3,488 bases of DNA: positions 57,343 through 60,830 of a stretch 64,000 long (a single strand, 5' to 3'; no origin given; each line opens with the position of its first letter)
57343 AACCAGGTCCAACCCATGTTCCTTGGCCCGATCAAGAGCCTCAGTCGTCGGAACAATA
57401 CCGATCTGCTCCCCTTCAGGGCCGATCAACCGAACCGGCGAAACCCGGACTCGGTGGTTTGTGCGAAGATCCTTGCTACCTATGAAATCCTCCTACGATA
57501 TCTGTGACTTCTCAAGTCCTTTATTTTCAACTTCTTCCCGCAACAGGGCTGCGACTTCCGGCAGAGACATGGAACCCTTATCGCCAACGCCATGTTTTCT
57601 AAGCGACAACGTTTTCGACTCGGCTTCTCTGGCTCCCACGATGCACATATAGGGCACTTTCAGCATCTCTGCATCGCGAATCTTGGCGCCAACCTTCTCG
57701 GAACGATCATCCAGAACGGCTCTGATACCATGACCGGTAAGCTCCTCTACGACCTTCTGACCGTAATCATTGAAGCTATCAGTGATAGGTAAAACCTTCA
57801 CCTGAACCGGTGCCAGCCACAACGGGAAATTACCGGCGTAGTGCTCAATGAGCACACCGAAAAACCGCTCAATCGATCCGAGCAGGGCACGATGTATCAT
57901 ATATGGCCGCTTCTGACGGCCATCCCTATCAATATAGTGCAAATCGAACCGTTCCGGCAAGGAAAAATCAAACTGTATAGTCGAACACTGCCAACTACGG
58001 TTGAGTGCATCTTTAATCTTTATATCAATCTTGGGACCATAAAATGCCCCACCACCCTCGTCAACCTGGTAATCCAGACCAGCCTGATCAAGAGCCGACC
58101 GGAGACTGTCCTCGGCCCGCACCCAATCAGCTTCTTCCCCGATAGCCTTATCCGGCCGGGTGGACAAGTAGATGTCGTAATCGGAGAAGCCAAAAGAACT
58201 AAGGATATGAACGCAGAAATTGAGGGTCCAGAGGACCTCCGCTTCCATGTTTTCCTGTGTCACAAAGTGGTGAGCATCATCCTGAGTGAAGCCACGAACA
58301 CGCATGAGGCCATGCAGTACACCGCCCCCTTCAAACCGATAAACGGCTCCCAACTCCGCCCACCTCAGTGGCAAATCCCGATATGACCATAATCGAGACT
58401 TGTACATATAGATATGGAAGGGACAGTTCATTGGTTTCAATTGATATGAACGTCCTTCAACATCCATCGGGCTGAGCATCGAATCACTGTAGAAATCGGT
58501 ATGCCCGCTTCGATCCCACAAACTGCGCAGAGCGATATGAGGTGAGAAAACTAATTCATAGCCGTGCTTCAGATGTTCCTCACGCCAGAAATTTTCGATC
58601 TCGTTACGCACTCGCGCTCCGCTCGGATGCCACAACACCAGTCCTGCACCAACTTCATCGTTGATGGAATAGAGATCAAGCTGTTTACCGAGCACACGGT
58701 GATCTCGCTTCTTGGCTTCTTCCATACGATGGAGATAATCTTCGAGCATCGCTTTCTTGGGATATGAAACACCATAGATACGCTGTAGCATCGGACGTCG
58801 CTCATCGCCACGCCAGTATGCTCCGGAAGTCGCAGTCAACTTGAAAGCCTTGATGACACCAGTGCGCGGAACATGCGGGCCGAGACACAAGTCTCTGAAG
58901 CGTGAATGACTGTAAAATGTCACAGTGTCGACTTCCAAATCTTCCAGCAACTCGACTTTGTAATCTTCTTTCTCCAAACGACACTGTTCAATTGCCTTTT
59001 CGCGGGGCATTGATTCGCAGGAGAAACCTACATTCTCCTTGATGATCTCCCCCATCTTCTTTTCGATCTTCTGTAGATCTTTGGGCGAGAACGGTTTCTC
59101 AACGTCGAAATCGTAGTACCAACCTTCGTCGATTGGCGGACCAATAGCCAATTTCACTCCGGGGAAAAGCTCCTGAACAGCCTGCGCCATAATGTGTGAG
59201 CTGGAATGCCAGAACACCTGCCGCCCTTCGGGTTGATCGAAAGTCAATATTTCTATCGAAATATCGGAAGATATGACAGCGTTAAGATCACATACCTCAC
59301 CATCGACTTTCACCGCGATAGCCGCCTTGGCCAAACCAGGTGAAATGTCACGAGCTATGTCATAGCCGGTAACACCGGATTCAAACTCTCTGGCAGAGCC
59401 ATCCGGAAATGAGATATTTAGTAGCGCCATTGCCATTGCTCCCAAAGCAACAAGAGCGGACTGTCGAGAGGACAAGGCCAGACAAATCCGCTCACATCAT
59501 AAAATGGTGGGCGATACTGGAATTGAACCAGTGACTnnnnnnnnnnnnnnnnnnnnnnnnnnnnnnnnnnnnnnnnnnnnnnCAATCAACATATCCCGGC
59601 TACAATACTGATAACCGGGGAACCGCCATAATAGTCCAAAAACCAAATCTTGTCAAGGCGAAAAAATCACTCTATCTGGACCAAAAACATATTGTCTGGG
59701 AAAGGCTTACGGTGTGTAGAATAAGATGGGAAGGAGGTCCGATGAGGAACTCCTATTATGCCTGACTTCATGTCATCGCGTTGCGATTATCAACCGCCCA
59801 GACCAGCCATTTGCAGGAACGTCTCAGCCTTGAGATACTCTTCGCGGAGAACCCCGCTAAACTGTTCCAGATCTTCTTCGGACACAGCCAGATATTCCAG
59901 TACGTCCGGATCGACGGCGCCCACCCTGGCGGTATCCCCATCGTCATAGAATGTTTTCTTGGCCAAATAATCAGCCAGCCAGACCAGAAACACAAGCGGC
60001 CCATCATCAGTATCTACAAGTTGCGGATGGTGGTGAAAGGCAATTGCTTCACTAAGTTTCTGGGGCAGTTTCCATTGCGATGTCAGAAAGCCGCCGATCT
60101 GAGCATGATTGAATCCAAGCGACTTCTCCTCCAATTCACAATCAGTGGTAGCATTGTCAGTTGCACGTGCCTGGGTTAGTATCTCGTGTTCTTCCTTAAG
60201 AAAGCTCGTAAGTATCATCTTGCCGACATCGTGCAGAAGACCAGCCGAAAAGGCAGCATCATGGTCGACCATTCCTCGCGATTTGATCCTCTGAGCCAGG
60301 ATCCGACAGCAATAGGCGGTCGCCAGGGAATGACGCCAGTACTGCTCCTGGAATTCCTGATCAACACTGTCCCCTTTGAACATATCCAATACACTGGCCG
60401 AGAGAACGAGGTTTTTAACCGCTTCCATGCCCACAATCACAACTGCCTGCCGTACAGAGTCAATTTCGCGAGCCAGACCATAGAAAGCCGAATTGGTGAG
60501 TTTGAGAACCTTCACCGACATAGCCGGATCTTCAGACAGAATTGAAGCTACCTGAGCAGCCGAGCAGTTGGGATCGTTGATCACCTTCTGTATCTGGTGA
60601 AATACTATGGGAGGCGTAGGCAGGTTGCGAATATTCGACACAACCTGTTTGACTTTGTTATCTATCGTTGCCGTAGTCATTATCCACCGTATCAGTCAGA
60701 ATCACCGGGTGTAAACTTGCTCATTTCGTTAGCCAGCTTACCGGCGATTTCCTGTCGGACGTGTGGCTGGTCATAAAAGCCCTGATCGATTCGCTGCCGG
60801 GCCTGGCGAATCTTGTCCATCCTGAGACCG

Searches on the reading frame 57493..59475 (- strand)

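Call 77: search_protein_families(library=pfam, proteins=[window:57493-59475:-], max_evalue=0.00001)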
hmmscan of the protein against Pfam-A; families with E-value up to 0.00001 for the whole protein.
window:57493-59475:- (660 aa): 4 families
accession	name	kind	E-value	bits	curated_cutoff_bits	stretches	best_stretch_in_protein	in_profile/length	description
PF00587.30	tRNA-synt_2b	-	4.5e-42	144.6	29.3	1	340-546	7-179/179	tRNA synthetase class II core domain (G, H, P, S and T)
PF03129.25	HGTP_anticodon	-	5.7e-22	78.1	21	1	558-647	1-93/94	Anticodon binding domain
PF07973.19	tRNA_SAD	-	6.1e-14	52.2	24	1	185-234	1-44/44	Threonyl and Alanyl tRNA synthetase second additional domain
PF02824.27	TGS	-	2.9e-11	43.7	22.2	1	21-78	3-60/60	TGS domain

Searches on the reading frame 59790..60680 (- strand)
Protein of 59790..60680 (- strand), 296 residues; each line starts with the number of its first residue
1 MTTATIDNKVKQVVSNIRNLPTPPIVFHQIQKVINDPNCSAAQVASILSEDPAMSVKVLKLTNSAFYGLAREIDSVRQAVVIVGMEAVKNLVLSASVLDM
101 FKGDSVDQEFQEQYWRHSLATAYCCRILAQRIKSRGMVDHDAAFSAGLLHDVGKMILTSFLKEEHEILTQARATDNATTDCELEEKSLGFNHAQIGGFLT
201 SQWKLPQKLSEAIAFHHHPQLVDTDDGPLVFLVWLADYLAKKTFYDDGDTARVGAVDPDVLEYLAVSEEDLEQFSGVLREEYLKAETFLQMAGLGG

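Call 78: search_protein_families(library=ncbifam, proteins=[window:59790-60680:-], max_evalue=0.001)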
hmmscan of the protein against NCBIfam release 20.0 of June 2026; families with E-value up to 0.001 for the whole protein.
window:59790-60680:- (296 aa): 6 families
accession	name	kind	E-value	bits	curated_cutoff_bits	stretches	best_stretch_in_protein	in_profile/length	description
TIGR00277.1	HDIG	domain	8.1e-10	38.4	27.6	1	112-218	3-83/84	HDIG domain-containing metalloprotein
NF005519.0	PRK07152.1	equivalog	2.1e-06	26.9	315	1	104-252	187-319/361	nicotinate-nucleotide adenylyltransferase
TIGR03319.1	RNase_Y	equivalog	6.8e-06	24.8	454.35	0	115-158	331-370/514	ribonuclease Y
NF045665.1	NTPtran_DVU1551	equivalog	7.6e-06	25.2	315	1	111-154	215-259/359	DVU_1551 family NTP transferase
TIGR01596.1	cas3_HD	equivalog_domain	1.1e-05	25.5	43.45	1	116-239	3-114/178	CRISPR-associated endonuclease Cas3''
TIGR00295.1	TIGR00295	hypoth_equivalog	0.00048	19.9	172.35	1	110-160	10-61/164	TIGR00295 family protein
